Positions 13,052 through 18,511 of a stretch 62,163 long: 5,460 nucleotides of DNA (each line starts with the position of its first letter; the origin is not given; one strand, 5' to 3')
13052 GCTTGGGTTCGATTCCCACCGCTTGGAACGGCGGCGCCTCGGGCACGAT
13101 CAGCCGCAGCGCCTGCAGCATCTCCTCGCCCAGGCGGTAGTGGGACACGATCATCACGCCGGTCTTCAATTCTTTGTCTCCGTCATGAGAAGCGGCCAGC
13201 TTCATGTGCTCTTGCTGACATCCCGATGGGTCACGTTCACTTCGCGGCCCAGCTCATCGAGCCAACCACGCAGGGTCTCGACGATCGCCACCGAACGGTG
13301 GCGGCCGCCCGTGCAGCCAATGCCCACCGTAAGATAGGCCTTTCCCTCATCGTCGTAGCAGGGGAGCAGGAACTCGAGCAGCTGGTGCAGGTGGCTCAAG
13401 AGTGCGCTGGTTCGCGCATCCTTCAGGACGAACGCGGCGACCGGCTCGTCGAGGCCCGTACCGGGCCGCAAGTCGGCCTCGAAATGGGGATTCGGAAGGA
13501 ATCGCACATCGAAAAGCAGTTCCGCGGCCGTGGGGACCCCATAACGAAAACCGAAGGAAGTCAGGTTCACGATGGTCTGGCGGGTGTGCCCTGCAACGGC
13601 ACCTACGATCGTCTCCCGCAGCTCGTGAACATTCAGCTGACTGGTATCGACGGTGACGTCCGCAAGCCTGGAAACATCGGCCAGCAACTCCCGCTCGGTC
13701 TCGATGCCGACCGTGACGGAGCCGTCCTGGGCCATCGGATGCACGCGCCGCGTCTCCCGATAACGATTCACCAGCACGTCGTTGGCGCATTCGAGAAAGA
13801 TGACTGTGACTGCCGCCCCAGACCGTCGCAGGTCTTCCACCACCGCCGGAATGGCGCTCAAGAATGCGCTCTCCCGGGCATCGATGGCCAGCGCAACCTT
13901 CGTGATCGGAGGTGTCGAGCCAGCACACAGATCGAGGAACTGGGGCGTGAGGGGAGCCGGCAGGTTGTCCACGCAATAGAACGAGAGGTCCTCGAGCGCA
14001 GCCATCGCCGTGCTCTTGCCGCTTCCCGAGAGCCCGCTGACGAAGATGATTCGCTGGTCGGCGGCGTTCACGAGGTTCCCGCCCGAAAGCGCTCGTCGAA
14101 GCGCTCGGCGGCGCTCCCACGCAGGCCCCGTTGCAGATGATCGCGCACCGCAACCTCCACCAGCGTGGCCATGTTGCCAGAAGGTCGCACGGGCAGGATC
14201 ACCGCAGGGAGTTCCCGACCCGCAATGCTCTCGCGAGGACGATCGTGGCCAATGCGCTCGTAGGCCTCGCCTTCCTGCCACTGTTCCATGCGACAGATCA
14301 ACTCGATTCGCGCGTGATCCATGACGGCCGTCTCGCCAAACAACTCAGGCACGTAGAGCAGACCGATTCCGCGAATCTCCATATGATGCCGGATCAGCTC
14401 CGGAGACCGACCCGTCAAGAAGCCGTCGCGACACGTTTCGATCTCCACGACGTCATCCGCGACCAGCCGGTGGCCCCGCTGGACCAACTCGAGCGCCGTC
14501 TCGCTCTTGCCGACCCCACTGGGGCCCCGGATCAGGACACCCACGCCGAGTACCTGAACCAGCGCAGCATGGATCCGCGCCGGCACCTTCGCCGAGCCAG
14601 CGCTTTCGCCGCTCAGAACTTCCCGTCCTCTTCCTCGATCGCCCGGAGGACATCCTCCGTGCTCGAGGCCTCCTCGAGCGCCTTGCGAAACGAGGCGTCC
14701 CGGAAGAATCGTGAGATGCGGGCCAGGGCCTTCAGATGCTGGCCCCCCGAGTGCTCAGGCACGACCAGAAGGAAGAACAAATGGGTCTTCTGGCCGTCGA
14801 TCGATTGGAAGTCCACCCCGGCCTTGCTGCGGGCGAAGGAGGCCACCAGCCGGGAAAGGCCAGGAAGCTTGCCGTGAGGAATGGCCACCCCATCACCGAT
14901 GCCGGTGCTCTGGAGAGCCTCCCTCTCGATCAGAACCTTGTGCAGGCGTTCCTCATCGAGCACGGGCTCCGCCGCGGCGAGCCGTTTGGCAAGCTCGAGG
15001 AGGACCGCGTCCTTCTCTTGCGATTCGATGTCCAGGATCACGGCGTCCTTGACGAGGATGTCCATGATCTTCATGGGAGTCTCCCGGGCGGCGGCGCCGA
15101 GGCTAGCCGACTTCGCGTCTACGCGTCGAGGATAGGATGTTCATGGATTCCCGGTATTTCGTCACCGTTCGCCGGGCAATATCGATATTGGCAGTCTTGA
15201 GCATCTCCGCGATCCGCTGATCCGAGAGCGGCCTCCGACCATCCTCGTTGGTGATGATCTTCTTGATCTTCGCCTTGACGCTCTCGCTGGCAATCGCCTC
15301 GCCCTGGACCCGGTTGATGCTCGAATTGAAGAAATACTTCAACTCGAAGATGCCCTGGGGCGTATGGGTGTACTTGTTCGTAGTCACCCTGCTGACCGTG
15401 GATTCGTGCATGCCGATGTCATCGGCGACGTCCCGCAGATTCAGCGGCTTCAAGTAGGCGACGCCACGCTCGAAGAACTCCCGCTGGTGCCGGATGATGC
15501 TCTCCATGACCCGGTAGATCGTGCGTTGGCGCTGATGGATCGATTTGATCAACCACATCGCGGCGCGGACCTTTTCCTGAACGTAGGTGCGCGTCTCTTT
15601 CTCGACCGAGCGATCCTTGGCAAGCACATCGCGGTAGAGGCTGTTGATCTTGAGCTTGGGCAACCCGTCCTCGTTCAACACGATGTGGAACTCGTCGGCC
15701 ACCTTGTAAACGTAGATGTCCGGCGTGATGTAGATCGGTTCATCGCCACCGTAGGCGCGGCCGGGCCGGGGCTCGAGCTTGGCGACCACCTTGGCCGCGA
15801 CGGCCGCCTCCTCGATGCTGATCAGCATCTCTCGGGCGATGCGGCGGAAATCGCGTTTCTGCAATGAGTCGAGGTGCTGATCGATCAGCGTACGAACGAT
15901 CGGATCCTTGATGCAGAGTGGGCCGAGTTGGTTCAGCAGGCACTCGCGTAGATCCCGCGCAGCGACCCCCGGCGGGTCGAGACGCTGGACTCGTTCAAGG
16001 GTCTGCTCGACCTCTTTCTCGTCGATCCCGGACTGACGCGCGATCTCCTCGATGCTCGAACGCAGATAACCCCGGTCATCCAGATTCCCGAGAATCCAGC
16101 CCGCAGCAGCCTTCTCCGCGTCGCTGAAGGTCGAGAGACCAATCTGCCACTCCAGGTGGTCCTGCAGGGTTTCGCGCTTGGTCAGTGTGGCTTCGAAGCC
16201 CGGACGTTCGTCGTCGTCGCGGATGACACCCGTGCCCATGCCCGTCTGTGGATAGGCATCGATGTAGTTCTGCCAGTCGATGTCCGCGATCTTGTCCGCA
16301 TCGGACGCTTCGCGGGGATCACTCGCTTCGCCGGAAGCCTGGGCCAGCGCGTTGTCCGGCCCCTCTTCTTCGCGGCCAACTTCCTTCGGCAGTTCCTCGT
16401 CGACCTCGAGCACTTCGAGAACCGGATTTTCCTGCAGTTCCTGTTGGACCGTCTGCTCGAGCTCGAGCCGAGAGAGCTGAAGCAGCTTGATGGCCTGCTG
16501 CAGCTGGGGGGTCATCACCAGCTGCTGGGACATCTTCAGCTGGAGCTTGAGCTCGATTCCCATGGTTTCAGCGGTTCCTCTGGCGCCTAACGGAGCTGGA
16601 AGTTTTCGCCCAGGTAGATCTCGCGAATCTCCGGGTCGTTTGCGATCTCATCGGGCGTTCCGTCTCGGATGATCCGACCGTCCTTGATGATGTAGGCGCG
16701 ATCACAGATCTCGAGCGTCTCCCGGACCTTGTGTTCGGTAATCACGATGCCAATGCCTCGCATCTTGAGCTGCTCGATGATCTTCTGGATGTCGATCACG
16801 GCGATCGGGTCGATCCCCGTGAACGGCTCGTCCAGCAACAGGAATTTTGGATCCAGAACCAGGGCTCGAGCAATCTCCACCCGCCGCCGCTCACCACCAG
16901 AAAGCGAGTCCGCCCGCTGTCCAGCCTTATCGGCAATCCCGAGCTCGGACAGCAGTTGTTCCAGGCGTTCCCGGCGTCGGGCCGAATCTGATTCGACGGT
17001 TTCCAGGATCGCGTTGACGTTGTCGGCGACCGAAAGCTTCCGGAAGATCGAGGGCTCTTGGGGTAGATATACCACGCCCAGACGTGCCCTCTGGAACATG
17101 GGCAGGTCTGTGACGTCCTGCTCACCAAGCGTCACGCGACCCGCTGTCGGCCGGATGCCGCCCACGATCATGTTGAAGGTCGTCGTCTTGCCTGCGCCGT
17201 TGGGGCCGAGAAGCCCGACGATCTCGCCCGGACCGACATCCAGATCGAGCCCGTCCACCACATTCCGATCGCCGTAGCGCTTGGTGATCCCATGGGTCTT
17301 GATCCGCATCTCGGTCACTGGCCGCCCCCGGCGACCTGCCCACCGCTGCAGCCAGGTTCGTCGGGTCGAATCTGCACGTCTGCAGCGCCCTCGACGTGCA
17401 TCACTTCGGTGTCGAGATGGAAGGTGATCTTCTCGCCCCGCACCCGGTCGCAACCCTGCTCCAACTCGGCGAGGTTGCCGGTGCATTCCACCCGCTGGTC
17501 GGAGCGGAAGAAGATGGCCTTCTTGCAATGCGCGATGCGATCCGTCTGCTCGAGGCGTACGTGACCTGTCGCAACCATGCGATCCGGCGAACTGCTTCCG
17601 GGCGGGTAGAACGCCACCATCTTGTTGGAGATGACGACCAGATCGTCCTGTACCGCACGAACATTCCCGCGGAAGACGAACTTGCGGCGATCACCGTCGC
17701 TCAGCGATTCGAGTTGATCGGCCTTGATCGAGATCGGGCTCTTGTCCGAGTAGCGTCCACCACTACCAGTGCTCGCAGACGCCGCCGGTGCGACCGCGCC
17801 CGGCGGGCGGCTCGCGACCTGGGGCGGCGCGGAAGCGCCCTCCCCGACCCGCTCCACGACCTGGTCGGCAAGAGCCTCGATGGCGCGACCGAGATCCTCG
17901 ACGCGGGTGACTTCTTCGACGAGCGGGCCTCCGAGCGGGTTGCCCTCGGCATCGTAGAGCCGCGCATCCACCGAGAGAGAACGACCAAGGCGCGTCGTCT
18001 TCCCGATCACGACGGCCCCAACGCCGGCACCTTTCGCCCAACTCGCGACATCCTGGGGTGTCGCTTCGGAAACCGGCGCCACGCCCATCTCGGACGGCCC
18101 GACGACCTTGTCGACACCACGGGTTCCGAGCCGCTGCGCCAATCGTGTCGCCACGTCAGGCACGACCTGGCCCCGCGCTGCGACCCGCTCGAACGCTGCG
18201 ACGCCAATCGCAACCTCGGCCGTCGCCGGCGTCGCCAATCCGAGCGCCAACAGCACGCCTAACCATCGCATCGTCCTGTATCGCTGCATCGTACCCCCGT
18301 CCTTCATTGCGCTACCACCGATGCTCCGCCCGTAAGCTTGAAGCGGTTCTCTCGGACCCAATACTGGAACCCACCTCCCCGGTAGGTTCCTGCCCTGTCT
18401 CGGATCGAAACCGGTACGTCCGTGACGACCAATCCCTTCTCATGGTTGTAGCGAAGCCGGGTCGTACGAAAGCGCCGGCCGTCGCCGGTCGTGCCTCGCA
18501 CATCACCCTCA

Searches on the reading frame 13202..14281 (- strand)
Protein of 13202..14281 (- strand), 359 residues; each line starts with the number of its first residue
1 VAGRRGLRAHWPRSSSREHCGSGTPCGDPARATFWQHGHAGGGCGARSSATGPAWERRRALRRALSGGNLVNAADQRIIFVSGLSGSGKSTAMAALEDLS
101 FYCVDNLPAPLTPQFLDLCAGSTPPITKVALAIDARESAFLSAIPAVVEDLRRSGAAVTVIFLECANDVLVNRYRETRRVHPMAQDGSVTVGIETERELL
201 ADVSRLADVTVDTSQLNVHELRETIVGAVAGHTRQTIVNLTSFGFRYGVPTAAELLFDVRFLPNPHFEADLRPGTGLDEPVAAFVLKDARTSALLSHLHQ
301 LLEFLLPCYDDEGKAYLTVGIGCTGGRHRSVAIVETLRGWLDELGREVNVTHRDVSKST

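Call 80: search_protein_families(library=pfam, proteins=[window:13202-14281:-])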
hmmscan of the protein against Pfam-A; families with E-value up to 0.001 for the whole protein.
window:13202-14281:- (359 aa): 2 families
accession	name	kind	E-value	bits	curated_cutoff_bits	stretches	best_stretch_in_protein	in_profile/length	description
PF03668.21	RapZ-like_N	-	9.7e-44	149.3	25.4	1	78-231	3-156/158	RapZ-like N-terminal domain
PF22740.1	PapZ_C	-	1.8e-43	148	27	1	237-355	2-120/121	RapZ C-terminal domain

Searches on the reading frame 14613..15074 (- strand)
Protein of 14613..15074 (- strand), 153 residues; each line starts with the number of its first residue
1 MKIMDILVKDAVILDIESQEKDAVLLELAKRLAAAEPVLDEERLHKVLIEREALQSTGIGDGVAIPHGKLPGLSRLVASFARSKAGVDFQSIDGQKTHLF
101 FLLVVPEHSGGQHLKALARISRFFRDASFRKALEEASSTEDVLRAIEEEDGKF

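Call 80: search_protein_families(library=pfam, proteins=[window:14613-15074:-])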
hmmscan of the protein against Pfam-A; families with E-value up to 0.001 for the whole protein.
window:14613-15074:- (153 aa): 1 family
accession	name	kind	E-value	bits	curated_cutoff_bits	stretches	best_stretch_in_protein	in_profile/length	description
PF00359.27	PTS_EIIA_2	-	4.9e-35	121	27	1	6-148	2-143/144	Phosphoenolpyruvate-dependent sugar phosphotransferase system, EIIA 2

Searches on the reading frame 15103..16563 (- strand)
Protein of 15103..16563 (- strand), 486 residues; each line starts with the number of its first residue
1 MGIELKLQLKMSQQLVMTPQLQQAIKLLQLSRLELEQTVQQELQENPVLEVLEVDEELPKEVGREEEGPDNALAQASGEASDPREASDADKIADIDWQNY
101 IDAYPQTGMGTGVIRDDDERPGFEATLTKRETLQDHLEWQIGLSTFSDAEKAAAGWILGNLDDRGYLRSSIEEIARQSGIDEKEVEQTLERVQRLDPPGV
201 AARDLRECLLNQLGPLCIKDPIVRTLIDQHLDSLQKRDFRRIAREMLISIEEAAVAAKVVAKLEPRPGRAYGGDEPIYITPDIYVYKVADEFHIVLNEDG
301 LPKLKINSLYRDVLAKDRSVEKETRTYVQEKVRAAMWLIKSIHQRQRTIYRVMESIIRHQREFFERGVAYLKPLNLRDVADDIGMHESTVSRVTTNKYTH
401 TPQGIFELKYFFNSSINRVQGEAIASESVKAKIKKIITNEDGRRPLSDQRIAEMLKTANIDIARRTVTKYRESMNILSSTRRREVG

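Call 80: search_protein_families(library=pfam, proteins=[window:15103-16563:-])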
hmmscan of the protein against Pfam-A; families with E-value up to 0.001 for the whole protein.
window:15103-16563:- (486 aa): 3 families
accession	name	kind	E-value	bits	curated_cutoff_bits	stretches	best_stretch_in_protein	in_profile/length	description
PF04552.19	Sigma54_DBD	-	4e-62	209.1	22.8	1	326-483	2-159/160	Sigma-54, DNA binding domain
PF04963.19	Sigma54_CBD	-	2.1e-60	204.1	22.9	1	123-310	2-185/185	Sigma-54 factor, core binding domain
PF00309.25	Sigma54_AID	-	3.5e-18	65.6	23.8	1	6-51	1-46/46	Sigma-54 factor, Activator interacting domain (AID)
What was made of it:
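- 15103..16563 (-): rpoN (sigma-54), in an lptA-lptB-rpoN-ptsN-rapZ cluster. Pfam, call 80.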

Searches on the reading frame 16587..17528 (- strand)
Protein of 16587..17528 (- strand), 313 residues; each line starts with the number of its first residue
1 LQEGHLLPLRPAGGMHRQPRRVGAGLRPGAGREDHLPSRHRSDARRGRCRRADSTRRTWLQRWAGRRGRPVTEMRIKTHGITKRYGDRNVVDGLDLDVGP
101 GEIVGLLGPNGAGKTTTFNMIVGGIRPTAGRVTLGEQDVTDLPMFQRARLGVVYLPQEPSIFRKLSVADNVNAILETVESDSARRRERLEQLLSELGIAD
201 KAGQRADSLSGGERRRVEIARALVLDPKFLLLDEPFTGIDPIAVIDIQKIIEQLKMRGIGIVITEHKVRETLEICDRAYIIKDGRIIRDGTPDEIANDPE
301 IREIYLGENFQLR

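Call 80: search_protein_families(library=pfam, proteins=[window:16587-17528:-])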
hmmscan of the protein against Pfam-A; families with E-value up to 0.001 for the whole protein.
window:16587-17528:- (313 aa): 3 families
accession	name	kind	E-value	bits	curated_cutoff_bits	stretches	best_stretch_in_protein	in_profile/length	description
PF00005.33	ABC_tran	-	1.2e-36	126.7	25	1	92-236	2-136/137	ABC transporter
PF12399.14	BCA_ABC_TP_C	-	5.1e-05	23.2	25.5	1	289-310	5-26/27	Branched-chain amino acid ATP-binding cassette transporter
PF13304.12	AAA_21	-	6.2e-05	23.6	27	0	192-263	221-295/304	AAA domain, putative AbiEii toxin, Type IV TA system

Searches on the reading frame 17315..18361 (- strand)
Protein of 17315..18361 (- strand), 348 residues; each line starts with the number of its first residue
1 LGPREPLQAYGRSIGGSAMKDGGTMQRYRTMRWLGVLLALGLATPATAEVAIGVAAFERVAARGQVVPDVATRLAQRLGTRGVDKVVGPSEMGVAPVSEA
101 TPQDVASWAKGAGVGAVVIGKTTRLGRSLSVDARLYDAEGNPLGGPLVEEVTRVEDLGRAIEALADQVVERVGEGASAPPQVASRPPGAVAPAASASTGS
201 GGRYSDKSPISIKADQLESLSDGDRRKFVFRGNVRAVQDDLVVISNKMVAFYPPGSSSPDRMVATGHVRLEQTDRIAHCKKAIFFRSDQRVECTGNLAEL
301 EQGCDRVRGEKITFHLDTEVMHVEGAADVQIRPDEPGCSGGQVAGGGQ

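Call 80: search_protein_families(library=pfam, proteins=[window:17315-18361:-])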
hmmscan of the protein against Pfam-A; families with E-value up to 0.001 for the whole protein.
window:17315-18361:- (348 aa): 1 family
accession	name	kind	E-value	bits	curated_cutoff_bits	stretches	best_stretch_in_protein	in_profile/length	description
PF03968.19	LptD_N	-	1.6e-13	51.3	20.4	1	212-319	2-112/113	LptA/(LptD N-terminal domain) LPS transport protein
